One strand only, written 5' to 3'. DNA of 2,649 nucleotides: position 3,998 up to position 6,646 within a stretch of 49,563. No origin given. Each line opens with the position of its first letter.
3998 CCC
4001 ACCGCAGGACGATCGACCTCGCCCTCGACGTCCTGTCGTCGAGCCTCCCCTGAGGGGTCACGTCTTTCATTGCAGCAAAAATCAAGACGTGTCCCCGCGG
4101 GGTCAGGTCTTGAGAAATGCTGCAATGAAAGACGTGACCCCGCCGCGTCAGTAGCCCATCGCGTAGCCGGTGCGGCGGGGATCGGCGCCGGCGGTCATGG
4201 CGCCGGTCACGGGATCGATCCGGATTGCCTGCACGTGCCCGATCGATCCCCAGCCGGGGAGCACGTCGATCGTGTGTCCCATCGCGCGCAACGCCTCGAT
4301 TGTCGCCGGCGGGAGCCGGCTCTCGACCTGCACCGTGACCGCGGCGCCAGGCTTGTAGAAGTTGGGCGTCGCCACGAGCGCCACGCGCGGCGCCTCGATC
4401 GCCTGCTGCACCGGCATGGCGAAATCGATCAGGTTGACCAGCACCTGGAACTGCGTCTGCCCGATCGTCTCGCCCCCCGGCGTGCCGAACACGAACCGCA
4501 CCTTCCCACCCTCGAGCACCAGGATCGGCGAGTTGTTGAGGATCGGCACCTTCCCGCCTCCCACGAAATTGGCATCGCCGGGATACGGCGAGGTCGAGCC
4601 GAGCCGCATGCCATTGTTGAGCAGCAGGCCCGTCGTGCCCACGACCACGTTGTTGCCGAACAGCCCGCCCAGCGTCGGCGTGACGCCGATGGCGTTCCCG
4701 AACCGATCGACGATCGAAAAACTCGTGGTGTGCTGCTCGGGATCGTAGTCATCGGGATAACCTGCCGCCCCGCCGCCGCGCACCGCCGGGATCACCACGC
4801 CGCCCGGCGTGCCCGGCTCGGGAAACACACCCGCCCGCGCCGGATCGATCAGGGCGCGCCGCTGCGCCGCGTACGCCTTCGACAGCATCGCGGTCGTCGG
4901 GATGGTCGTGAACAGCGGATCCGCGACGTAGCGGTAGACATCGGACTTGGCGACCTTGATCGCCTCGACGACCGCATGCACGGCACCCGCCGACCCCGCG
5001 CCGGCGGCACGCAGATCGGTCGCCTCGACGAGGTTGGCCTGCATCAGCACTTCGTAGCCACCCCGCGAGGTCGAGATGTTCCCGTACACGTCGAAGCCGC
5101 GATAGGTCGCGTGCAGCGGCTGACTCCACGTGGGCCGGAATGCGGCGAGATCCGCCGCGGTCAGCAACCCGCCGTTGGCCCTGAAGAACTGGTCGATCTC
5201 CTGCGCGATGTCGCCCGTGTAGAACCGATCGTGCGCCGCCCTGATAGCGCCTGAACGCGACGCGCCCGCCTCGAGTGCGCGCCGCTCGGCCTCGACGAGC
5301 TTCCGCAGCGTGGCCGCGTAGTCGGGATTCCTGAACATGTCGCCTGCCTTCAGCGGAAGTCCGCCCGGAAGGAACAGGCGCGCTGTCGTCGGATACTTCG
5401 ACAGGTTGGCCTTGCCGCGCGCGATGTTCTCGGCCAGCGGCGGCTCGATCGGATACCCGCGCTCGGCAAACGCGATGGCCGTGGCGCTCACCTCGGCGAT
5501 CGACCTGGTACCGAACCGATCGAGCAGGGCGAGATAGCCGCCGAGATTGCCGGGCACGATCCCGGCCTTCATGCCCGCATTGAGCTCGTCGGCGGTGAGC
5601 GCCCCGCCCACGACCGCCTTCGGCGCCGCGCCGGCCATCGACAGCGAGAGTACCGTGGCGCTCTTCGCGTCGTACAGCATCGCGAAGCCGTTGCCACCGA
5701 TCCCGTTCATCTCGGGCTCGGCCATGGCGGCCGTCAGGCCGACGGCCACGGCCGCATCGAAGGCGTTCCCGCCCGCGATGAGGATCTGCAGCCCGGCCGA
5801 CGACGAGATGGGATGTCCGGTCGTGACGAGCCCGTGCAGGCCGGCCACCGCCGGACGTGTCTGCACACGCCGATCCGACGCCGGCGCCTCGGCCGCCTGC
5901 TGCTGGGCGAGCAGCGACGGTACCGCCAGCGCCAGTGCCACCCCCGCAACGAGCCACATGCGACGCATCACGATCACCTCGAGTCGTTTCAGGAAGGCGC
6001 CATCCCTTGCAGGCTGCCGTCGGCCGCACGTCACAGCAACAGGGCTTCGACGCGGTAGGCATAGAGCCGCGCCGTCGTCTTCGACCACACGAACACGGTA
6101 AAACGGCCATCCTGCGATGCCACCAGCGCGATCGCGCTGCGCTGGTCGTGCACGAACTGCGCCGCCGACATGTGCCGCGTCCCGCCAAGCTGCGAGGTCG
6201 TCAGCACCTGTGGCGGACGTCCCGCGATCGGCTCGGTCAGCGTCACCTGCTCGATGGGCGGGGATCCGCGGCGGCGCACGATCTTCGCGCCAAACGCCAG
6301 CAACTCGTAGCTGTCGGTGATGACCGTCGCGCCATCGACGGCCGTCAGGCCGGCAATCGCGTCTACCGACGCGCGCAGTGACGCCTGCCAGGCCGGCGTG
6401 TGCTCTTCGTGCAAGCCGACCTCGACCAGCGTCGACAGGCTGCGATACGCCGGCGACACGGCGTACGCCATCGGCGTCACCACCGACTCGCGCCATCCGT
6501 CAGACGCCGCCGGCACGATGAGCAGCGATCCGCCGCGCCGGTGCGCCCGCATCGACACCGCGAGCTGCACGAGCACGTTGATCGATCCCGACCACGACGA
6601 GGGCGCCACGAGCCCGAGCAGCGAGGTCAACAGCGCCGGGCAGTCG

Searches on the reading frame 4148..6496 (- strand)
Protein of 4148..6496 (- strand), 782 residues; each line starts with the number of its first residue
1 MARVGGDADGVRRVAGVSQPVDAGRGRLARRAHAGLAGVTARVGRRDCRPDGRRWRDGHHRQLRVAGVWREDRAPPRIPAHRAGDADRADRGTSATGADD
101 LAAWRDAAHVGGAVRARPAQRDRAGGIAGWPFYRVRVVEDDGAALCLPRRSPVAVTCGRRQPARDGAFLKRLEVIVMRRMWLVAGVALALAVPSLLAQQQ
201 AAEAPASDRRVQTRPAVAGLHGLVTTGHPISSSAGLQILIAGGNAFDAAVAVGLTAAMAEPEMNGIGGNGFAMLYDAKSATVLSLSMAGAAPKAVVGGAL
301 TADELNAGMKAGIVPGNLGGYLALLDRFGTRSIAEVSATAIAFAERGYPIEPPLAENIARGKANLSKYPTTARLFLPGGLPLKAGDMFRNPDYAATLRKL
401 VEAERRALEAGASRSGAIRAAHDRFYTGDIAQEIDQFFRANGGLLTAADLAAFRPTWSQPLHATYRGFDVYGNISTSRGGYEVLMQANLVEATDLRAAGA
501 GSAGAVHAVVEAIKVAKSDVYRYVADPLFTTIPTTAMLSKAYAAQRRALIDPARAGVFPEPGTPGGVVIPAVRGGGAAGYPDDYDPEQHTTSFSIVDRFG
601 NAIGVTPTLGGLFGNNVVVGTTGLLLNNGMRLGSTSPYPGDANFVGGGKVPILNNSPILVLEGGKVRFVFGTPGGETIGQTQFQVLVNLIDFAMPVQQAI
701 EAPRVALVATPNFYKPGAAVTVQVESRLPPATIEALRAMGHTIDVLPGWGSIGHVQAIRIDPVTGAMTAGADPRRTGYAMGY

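Call 61: search_protein_families(library=pfam, proteins=[window:4148-6496:-], max_evalue=0.00001)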
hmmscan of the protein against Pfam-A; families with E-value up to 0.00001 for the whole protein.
window:4148-6496:- (782 aa): 1 family
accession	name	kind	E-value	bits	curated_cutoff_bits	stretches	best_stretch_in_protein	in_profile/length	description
PF01019.26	G_glu_transpept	-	9.8e-118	394.6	27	1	237-777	2-512/512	Gamma-glutamyltranspeptidase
